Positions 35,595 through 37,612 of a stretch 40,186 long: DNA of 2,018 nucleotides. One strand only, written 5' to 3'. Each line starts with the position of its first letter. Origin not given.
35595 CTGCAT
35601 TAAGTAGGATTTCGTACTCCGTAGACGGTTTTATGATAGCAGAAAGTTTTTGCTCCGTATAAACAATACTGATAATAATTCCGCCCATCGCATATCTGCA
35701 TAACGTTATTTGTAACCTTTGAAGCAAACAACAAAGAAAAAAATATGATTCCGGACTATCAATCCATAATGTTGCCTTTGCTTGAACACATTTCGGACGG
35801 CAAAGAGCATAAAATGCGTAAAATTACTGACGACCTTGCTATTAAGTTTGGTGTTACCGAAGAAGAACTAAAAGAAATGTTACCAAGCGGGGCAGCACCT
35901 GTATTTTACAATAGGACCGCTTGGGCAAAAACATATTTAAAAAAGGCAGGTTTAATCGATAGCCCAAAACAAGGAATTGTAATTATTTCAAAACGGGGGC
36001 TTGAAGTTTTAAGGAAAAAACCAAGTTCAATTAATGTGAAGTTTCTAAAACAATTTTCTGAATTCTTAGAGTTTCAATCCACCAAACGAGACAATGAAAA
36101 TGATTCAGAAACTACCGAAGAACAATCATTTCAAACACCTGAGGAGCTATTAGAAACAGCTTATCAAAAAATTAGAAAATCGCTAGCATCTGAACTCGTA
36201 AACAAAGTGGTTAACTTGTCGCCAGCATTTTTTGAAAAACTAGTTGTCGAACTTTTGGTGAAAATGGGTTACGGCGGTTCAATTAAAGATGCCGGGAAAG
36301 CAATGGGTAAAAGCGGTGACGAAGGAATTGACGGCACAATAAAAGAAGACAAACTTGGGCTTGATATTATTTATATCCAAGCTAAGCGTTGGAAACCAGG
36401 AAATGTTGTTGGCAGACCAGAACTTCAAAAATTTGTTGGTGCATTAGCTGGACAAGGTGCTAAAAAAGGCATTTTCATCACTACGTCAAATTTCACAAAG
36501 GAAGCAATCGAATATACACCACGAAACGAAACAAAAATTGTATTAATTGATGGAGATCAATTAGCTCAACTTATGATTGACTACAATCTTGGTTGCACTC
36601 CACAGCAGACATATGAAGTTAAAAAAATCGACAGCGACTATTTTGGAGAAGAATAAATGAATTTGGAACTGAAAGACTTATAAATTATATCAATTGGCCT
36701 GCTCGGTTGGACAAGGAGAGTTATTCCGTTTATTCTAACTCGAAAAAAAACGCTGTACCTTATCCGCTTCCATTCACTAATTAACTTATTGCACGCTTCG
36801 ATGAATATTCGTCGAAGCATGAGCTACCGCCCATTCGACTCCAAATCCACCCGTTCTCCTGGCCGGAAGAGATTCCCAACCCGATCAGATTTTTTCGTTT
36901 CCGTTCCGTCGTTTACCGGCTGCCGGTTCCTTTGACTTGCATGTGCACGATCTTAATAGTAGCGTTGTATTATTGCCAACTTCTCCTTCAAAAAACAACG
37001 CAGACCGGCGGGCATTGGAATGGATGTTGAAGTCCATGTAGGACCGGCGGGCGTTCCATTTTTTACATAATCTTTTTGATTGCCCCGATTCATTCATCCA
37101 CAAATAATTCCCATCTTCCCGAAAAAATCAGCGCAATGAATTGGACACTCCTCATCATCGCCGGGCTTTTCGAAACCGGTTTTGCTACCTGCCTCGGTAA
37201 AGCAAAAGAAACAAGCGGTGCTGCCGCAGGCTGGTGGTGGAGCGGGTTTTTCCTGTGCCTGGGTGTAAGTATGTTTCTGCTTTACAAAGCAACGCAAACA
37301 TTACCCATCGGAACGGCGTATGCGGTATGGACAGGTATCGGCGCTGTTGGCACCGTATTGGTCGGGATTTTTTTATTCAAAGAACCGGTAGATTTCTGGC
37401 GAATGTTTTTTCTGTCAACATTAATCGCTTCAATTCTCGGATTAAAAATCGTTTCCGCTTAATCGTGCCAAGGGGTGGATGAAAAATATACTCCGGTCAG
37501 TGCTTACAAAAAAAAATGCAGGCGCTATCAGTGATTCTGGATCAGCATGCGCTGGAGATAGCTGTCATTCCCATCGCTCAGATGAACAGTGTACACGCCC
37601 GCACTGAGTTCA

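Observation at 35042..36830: Compact AT-richer islet: palindromic element + orphan 147-aa gene + divergent Mrr nuclease, with no methyltransferase or mobility gene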

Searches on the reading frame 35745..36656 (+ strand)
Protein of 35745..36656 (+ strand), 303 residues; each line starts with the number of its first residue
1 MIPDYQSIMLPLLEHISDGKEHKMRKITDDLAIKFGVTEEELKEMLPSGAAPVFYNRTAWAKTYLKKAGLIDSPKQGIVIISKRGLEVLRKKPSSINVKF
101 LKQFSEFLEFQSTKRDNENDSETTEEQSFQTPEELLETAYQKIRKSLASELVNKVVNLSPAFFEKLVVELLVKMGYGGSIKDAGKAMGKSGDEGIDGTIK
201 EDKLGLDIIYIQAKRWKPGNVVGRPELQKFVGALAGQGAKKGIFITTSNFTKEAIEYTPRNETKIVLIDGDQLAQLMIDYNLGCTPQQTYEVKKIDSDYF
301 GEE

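Call 5: search_protein_families(library=pfam, proteins=[window:35745-36656:+], max_evalue=0.01)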
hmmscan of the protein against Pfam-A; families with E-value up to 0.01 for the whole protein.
window:35745-36656:+ (303 aa): 4 families
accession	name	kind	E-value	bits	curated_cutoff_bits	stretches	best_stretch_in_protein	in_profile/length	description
PF04471.18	Mrr_cat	-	3.9e-36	124.1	21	1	157-277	3-115/115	Restriction endonuclease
PF14338.12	Mrr_N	-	3.1e-31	107.8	29.5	1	5-90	1-86/87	Mrr N-terminal domain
PF13156.12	Mrr_cat_2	-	7.7e-09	36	22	1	188-281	25-118/127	Restriction endonuclease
PF22722.2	NA-iREase1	-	1.6e-06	28.5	27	1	189-274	21-105/106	NACHT-associated inactive Restriction Endonuclease 1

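Call 6: search_protein_families(library=padloc, proteins=[window:35745-36656:+], max_evalue=1)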
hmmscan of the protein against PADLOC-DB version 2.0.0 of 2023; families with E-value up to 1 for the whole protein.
window:35745-36656:+ (303 aa): 8 families
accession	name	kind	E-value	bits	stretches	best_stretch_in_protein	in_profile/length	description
PDLC03657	mREase_IV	-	1.9e-87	291.6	1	2-301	3-315/317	Type IV methyl-directed restriction enzyme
PDLC04796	PDC-S02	-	1.3e-22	78.3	1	123-302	208-381/390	-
PDLC04819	PDC-S02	-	4.6e-20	70.1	1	109-280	154-309/334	-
PDLC04806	PDC-S02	-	5.2e-19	66.7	1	133-279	160-302/324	-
PDLC04815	PDC-S02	-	2.6e-09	34.8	1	116-277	171-318/346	-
PDLC03663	mREase_IV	-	4.4e-08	30.3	1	155-278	409-524/544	Type IV methyl-directed restriction enzyme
PDLC03203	mREase_II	-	0.0012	16.1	1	200-279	297-373/393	Type II methyl-directed restriction enzyme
PDLC03206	mREase_II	-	0.028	11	1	187-275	303-394/434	Type II methyl-directed restriction enzyme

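Call 7: search_protein_families(library=ncbifam, proteins=[window:35745-36656:+], max_evalue=1)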
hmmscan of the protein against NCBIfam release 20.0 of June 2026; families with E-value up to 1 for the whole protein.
window:35745-36656:+ (303 aa): 1 family
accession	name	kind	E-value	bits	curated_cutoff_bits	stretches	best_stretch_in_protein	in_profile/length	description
NF045830.1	MYPU_1760_HExxH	subfamily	0.0093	15.2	175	1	60-128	87-155/509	MYPU_1760 family metalloprotease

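Call 35: find_homologous_proteins(query=window:35745-36653:+, max_evalue=1e-20)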
Query window:35745-36653:+ (303 aa): 8000 proteins with E <= 1e-20 among 8000 candidates; the best 120 are listed.
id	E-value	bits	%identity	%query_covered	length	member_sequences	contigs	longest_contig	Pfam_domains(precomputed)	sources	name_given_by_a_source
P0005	4.8e-195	664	100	100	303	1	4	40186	PF13156.13,PF14338.13,PF22722.3,PF04471.19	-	-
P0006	1.3e-185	633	94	100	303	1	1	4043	PF13156.13,PF14338.13,PF22722.3,PF04471.19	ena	-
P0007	3.3e-185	632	94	100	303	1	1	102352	PF13156.13,PF14338.13,PF22722.3,PF04471.19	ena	-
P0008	4.9e-185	631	94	100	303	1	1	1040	PF13156.13,PF14338.13,PF22722.3,PF04471.19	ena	-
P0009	4.4e-181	619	92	100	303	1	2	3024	PF13156.13,PF14338.13,PF22722.3,PF04471.19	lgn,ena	-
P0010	1.4e-180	617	92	100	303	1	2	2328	PF13156.13,PF14338.13,PF22722.3,PF04471.19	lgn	-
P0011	1.5e-180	617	92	100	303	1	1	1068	PF13156.13,PF14338.13,PF22722.3,PF04471.19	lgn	-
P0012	1.2e-179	614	91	100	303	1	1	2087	PF13156.13,PF14338.13,PF22722.3,PF04471.19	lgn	-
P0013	1.7e-179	613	91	100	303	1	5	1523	PF13156.13,PF14338.13,PF22722.3,PF04471.19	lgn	-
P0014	1.9e-179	613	92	100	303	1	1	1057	PF13156.13,PF14338.13,PF22722.3,PF04471.19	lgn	-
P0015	2.3e-179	613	92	100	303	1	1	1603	PF13156.13,PF14338.13,PF22722.3,PF04471.19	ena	-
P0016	2.7e-179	613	92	100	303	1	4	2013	PF13156.13,PF14338.13,PF22722.3,PF04471.19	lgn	-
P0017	3.1e-179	612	92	100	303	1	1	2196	PF13156.13,PF14338.13,PF22722.3,PF04471.19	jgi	-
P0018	4.0e-179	612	91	100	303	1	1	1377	PF13156.13,PF14338.13,PF22722.3,PF04471.19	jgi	-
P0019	4.2e-179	612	92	100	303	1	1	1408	PF13156.13,PF14338.13,PF22722.3,PF04471.19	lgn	-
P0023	5.8e-179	612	92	100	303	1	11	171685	PF13156.13,PF14338.13,PF22722.3,PF04471.19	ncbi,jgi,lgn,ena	jgi:restriction system protein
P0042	9.3e-178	608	91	100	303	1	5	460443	PF13156.13,PF14338.13,PF22722.3,PF04471.19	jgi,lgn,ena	jgi:restriction system protein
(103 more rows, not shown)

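Call 36: find_encoding_contigs(protein=P0007, flank=6000, max_places=3)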
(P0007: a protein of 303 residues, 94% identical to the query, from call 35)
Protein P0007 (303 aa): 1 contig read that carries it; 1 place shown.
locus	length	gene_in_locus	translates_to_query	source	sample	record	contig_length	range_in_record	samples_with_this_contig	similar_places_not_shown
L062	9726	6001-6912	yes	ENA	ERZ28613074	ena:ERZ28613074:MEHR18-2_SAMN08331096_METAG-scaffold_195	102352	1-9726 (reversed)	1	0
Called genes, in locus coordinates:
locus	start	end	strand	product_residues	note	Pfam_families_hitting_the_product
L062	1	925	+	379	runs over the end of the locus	PF02771:Acyl-CoA_dh_N, PF02770:Acyl-CoA_dh_M, PF00441:Acyl-CoA_dh_1, PF08028:Acyl-CoA_dh_2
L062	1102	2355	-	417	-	-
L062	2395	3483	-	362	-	PF18962:Por_Secre_tail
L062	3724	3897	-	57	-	-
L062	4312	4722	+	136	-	PF11215:DUF3010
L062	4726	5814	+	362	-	PF07714:PK_Tyr_Ser-Thr, PF00069:Pkinase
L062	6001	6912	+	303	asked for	PF14338:Mrr_N, PF04471:Mrr_cat, PF22722:NA-iREase1 (weak), PF13156:Mrr_cat_2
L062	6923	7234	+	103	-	-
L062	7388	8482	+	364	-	PF01906:YbjQ_1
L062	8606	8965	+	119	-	PF12681:Glyoxalase_2 (weak), PF00903:Glyoxalase (weak)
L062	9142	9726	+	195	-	?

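Call 37: find_encoding_contigs(protein=P0023, flank=6000, max_places=6)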
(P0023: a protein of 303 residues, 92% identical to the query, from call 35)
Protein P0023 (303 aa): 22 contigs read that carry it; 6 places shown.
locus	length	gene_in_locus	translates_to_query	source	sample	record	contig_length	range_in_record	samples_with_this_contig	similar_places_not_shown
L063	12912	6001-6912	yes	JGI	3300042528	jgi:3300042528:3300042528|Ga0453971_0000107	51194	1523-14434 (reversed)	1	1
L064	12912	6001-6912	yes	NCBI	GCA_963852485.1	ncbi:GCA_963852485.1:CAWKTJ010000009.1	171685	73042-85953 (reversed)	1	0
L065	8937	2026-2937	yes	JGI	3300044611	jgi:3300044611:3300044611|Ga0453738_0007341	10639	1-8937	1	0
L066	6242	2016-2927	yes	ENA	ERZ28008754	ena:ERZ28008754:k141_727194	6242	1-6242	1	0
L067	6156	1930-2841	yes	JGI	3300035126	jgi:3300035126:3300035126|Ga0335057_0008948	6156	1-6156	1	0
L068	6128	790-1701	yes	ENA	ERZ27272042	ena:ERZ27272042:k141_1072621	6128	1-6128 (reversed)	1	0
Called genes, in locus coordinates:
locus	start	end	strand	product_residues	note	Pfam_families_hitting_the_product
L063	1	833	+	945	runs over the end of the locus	PF00005:ABC_tran (faint), PF02463:SMC_N (faint), PF03193:RsgA_GTPase (faint), PF13191:AAA_16 (faint), PF13476:AAA_23 (faint), PF13555:AAA_29 (faint), PF17760:UvrA_inter, PF17755:UvrA_DNA-bind, +4 more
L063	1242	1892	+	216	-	PF09968:DUF2202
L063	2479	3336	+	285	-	PF13495:Phage_int_SAM_4, PF00589:Phage_integrase, PF22823:MrpR_C_cat (weak)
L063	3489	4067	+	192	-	PF13302:Acetyltransf_3, PF13420:Acetyltransf_4, PF00583:Acetyltransf_1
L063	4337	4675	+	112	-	PF05154:TM2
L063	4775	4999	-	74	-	-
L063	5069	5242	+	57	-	-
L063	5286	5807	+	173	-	PF05163:DinB (weak), PF07606:DUF1569 (faint), PF12867:DinB_2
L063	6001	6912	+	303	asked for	PF14338:Mrr_N, PF04471:Mrr_cat, PF22722:NA-iREase1 (weak), PF13156:Mrr_cat_2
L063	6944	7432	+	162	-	-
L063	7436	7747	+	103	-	-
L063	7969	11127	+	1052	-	PF02384:N6_Mtase, PF20473:MmeI_Mtase (weak), PF07669:Eco57I, PF18135:Type_ISP_C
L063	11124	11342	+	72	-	-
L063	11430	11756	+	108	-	-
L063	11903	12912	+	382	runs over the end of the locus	PF18962:Por_Secre_tail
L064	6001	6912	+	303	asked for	PF14338:Mrr_N, PF04471:Mrr_cat, PF22722:NA-iREase1 (weak), PF13156:Mrr_cat_2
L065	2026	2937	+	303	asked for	PF14338:Mrr_N, PF04471:Mrr_cat, PF22722:NA-iREase1 (weak), PF13156:Mrr_cat_2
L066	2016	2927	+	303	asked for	PF14338:Mrr_N, PF04471:Mrr_cat, PF22722:NA-iREase1 (weak), PF13156:Mrr_cat_2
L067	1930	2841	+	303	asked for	PF14338:Mrr_N, PF04471:Mrr_cat, PF22722:NA-iREase1 (weak), PF13156:Mrr_cat_2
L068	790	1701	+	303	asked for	PF14338:Mrr_N, PF04471:Mrr_cat, PF22722:NA-iREase1 (weak), PF13156:Mrr_cat_2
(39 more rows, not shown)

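Call 38: find_encoding_contigs(protein=P0042, flank=6000, max_places=4)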
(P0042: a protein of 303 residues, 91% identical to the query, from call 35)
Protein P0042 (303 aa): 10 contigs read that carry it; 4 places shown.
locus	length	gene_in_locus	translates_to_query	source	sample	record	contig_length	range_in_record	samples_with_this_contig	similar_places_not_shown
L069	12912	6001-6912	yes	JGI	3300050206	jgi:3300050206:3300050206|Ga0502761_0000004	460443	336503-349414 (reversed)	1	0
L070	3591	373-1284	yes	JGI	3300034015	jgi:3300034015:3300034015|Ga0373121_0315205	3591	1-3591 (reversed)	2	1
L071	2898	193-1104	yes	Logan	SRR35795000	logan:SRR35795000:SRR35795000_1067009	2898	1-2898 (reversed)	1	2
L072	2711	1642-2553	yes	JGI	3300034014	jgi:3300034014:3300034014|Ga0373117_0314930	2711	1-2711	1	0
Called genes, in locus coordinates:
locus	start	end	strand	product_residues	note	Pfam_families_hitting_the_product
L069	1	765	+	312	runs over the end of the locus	PF01040:UbiA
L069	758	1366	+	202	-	PF00510:COX3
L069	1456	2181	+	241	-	PF00510:COX3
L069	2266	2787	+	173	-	PF03626:COX4_pro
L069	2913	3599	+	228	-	PF02630:SCO1-SenC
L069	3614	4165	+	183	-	PF04238:DUF420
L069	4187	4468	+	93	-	-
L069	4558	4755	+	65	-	-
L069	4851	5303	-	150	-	PF01797:Y1_Tnp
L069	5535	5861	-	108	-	-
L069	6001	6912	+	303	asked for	PF14338:Mrr_N, PF04471:Mrr_cat, PF22722:NA-iREase1 (weak), PF13156:Mrr_cat_2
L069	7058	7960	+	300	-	-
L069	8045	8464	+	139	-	-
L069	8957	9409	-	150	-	PF01797:Y1_Tnp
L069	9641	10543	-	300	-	PF11276:DUF3078 (weak)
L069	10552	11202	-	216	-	-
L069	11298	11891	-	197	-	-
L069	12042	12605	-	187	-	-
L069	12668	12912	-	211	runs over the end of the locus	-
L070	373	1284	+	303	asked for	PF14338:Mrr_N, PF04471:Mrr_cat, PF22722:NA-iREase1 (weak), PF13156:Mrr_cat_2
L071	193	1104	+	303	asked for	PF14338:Mrr_N, PF04471:Mrr_cat, PF22722:NA-iREase1 (weak), PF13156:Mrr_cat_2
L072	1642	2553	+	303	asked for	PF14338:Mrr_N, PF04471:Mrr_cat, PF22722:NA-iREase1 (weak), PF13156:Mrr_cat_2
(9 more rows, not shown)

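Call 61: search_solved_structures(query=window:35745-36653:+, max_evalue=0.001, show_alignments=1)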
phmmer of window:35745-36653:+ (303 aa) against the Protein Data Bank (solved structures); distinct sequences matched with E-value up to 0.001: 0.

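Call 74: search_protein_families(library=pfam, proteins=[L063:6944-7432:+, L063:7436-7747:+, L069:7058-7960:+, L069:8045-8464:+, L069:5535-5861:-], max_evalue=0.01)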
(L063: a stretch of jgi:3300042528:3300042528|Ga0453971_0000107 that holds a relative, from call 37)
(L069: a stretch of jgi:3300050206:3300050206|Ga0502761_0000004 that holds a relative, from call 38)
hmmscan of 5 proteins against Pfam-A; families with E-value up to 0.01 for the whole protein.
L063:6944-7432:+ (162 aa): 1 family
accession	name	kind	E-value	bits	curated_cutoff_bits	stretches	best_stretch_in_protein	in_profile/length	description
PF13020.12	NOV_C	-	0.0018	18.7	22.1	1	21-76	1-58/91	Protein NO VEIN, C-terminal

L063:7436-7747:+ (103 aa): 2 families
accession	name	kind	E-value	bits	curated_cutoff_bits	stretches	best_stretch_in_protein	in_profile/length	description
PF14279.12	HNH_5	-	0.00011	22.4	27.5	1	22-76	1-51/56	HNH endonuclease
PF01844.29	HNH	-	0.00025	21.6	21.4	1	22-70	1-46/47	HNH endonuclease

L069:7058-7960:+ (300 aa): 0 families

L069:8045-8464:+ (139 aa): 0 families

L069:5535-5861:- (108 aa): 0 families

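Call 75: search_protein_families(library=padloc, proteins=[L063:6944-7432:+, L063:7436-7747:+, L069:7058-7960:+, L069:8045-8464:+], max_evalue=0.01)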
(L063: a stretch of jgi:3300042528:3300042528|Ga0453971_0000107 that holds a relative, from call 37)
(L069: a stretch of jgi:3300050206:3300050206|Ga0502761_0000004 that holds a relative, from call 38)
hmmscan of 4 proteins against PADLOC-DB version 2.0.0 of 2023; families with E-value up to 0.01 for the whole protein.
L063:6944-7432:+ (162 aa): 0 families

L063:7436-7747:+ (103 aa): 6 families
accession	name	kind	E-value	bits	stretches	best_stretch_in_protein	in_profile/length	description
PDLC00345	PtuB1|PtuB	-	4.4e-06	24.4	1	13-74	45-108/223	Unknown function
PDLC00325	PtuB1|PtuB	-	9.5e-05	20.1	1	16-74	48-107/213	Unknown function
PDLC00337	PtuB1|PtuB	-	9.9e-05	20.3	1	2-72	39-108/216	Unknown function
PDLC00335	PtuB1|PtuB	-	0.00049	17.7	1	15-83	44-111/214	Unknown function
PDLC00315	PtuB1|PtuB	-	0.0041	14.9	1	22-72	33-80/227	Unknown function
PDLC04259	PDC-M01B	-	0.0063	14.5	1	13-72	88-142/277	-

L069:7058-7960:+ (300 aa): 0 families

L069:8045-8464:+ (139 aa): 0 families

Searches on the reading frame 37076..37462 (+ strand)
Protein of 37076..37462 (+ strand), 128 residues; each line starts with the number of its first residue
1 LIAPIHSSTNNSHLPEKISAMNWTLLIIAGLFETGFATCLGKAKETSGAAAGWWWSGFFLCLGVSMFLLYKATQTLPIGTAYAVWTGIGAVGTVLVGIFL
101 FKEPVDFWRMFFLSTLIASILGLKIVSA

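Call 5: search_protein_families(library=pfam, proteins=[window:37076-37462:+], max_evalue=0.01)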
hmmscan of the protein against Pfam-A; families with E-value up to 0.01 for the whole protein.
window:37076-37462:+ (128 aa): 1 family
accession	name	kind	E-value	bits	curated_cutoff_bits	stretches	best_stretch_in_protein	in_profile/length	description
PF00893.25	Multi_Drug_Res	-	5.1e-22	78.7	23.7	1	21-115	1-92/93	Small Multidrug Resistance protein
